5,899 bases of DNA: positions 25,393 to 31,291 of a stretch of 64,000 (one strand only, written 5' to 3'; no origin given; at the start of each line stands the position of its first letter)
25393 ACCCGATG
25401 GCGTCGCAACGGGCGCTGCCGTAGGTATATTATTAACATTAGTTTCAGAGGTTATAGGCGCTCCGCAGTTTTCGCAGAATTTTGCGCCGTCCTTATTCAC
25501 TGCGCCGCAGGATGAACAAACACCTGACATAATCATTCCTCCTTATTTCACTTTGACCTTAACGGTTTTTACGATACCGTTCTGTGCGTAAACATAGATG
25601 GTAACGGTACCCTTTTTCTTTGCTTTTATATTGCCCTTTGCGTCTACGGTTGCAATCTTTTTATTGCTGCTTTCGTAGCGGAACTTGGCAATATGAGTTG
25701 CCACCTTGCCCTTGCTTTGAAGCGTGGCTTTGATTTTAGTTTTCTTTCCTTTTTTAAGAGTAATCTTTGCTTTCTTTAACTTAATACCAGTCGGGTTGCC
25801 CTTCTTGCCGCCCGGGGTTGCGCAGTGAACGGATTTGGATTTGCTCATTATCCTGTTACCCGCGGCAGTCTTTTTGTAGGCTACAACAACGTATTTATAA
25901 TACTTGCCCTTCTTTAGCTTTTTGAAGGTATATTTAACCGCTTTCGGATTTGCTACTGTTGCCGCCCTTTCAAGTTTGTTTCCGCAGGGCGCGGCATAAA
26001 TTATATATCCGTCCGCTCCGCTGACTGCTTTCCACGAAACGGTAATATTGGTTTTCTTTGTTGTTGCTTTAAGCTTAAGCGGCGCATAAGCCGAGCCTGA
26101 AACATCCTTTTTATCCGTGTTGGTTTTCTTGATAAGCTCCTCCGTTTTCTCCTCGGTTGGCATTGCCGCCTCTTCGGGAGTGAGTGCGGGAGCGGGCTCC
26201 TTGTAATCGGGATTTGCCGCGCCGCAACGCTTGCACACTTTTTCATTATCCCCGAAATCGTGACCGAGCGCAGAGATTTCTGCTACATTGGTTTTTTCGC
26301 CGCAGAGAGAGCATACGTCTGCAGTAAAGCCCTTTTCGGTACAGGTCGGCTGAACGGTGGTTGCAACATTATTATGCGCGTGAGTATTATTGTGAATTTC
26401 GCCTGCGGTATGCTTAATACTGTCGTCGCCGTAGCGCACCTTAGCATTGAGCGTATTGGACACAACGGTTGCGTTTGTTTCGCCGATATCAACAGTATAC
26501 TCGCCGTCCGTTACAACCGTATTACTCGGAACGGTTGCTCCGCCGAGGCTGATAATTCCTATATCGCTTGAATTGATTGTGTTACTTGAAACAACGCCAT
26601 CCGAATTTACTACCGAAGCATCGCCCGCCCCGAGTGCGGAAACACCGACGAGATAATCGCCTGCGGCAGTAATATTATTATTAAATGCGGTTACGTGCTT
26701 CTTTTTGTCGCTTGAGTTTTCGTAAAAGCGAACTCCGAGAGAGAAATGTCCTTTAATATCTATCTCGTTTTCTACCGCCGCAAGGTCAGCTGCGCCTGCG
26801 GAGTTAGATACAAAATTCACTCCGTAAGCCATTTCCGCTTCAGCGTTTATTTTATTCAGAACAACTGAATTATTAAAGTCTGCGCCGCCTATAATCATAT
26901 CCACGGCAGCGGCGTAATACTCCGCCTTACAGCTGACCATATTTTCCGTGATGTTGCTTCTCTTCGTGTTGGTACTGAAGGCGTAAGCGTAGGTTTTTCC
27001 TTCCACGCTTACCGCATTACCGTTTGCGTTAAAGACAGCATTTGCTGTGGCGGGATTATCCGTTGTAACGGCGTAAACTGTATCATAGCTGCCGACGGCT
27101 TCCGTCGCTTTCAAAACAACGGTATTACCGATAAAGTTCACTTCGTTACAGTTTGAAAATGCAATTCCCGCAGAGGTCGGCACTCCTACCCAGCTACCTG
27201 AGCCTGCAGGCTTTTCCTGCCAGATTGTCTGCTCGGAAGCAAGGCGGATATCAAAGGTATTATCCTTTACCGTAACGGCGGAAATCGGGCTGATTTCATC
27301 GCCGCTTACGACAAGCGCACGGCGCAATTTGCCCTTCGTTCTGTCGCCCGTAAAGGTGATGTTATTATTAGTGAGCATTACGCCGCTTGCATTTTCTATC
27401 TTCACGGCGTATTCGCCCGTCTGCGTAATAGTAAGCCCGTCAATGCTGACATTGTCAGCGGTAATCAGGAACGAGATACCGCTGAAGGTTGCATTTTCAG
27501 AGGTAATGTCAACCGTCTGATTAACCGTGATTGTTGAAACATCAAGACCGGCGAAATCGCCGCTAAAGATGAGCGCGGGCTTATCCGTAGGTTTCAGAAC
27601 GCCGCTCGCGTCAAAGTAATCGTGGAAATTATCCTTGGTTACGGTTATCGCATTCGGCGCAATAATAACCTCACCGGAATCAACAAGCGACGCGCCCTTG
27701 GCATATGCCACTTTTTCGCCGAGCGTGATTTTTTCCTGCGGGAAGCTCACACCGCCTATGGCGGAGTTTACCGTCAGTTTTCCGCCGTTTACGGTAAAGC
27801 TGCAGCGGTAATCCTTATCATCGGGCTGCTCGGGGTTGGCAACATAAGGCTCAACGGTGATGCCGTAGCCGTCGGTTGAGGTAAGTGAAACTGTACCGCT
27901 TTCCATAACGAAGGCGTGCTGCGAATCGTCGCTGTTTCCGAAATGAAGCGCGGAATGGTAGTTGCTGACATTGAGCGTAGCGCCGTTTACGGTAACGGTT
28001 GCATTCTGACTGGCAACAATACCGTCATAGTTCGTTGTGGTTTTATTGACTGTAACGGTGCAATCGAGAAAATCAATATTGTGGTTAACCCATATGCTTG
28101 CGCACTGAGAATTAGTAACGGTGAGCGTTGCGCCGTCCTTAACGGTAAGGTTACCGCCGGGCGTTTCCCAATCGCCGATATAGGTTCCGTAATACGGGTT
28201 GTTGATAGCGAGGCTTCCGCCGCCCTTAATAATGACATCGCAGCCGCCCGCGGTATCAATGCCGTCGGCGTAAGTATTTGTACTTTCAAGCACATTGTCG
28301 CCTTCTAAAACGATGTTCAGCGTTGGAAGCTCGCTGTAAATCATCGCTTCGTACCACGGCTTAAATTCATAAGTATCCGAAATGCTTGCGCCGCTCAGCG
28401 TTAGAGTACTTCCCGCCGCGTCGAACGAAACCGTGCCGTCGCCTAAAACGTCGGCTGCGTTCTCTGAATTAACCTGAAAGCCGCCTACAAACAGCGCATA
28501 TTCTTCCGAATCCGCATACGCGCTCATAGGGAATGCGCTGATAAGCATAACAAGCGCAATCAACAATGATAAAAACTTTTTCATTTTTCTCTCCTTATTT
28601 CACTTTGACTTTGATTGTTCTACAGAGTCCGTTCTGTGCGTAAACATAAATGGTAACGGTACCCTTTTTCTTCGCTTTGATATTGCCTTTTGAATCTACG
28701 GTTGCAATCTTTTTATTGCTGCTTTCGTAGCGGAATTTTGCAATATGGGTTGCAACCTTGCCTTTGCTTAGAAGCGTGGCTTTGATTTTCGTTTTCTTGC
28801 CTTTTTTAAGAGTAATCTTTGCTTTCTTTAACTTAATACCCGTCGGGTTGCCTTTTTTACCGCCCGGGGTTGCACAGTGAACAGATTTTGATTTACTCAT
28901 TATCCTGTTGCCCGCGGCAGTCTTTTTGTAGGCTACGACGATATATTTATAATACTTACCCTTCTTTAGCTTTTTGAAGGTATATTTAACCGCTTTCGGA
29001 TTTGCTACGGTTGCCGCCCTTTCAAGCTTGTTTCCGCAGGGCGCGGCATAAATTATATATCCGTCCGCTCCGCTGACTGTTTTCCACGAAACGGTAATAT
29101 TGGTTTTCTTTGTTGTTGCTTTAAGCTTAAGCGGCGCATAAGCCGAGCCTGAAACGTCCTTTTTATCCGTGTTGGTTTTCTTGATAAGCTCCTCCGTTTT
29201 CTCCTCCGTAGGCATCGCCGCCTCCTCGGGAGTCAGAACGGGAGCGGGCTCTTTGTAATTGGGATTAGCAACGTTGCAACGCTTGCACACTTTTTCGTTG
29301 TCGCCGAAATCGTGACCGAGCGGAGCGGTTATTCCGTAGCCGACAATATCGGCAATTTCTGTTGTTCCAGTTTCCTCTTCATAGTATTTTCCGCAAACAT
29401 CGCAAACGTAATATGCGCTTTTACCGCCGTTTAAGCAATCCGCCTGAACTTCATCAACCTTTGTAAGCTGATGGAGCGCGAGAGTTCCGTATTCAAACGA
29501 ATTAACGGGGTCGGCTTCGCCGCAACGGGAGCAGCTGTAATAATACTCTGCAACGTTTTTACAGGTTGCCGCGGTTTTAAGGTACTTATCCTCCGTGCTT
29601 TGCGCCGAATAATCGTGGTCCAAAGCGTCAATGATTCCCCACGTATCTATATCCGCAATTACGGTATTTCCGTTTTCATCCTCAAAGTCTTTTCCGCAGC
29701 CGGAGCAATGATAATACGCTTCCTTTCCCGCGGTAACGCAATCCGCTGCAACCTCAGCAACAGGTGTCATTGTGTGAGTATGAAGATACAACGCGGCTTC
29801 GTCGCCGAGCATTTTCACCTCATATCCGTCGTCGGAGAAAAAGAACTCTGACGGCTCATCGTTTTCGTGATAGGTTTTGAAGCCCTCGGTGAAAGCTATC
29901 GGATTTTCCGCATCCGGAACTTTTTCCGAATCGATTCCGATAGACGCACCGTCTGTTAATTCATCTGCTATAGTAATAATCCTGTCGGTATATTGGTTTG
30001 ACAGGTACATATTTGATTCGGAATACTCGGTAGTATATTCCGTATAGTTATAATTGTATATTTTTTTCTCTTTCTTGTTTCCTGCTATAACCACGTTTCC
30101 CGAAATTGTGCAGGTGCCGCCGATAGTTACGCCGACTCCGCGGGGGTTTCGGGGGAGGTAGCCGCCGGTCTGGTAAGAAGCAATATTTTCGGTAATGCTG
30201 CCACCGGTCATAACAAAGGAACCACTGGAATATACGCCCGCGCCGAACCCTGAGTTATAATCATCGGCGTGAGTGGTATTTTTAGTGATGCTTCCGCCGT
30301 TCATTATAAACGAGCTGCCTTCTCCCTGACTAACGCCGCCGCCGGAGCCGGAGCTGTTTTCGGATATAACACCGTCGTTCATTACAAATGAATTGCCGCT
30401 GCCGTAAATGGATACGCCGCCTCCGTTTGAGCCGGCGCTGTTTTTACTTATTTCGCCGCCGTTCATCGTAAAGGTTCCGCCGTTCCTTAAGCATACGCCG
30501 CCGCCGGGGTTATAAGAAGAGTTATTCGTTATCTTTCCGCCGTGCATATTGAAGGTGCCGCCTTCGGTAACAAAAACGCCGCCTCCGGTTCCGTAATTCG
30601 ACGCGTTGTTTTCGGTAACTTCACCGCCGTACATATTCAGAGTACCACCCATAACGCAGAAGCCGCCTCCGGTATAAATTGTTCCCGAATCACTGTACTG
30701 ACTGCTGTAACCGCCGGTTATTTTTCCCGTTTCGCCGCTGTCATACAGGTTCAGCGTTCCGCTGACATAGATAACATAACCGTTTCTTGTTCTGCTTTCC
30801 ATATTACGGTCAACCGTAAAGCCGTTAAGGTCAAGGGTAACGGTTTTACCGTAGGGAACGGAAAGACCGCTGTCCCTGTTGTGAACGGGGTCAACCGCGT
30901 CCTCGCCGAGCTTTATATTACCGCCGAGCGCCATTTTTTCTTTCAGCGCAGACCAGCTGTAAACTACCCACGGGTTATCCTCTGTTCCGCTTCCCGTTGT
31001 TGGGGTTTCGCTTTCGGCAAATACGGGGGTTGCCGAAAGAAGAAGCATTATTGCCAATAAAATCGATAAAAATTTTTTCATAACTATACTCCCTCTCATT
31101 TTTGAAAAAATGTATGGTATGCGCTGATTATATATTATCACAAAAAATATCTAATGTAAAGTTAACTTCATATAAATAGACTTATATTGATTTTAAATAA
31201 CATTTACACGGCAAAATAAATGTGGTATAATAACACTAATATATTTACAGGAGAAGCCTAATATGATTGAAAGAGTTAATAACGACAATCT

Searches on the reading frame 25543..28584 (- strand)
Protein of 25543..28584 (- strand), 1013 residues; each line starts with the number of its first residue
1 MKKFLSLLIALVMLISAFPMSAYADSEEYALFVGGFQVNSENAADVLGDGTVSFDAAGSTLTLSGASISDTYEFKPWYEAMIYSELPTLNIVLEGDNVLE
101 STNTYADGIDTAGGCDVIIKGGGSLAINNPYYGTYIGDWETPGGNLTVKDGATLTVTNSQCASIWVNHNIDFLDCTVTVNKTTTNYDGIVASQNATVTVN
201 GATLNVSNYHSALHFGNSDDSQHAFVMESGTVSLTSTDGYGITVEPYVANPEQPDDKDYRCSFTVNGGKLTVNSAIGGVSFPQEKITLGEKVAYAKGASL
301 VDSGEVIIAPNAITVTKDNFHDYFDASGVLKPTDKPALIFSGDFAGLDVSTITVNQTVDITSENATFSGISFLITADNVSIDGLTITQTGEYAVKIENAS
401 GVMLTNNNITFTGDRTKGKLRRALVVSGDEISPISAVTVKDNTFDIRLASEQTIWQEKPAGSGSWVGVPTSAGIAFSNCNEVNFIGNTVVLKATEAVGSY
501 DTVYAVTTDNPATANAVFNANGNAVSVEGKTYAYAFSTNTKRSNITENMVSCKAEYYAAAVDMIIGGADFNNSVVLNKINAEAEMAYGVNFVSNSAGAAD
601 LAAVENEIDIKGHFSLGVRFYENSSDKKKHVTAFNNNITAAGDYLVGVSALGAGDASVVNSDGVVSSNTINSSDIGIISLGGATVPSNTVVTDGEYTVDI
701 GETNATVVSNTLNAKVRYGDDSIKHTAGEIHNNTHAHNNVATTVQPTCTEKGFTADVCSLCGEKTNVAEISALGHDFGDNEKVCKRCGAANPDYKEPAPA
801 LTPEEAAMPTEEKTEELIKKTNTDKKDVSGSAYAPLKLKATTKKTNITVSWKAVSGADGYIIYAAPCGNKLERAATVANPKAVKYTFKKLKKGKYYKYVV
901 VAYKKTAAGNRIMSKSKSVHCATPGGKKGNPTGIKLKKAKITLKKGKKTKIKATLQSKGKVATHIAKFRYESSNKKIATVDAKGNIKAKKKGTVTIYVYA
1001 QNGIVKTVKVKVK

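Call 24: search_protein_families(library=pfam, proteins=[window:25543-28584:-], max_evalue=0.00001)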
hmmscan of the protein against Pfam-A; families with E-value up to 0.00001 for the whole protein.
window:25543-28584:- (1013 aa): 2 families
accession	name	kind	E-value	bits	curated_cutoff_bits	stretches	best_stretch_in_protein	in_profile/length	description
PF02368.24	Big_2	-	6.1e-11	42.6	22.8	1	932-1006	3-74/79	Bacterial Ig-like domain (group 2)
PF00041.27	fn3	-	5.6e-06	26.9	25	0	834-906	2-72/84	Fibronectin type III domain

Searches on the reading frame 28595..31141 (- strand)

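Call 24: search_protein_families(library=pfam, proteins=[window:28595-31141:-], max_evalue=0.00001)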
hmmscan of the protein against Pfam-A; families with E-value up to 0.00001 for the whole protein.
window:28595-31141:- (848 aa): 1 family
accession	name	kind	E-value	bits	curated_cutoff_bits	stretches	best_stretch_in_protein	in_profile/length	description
PF02368.24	Big_2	-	3.6e-12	46.5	22.8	1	767-838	3-71/79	Bacterial Ig-like domain (group 2)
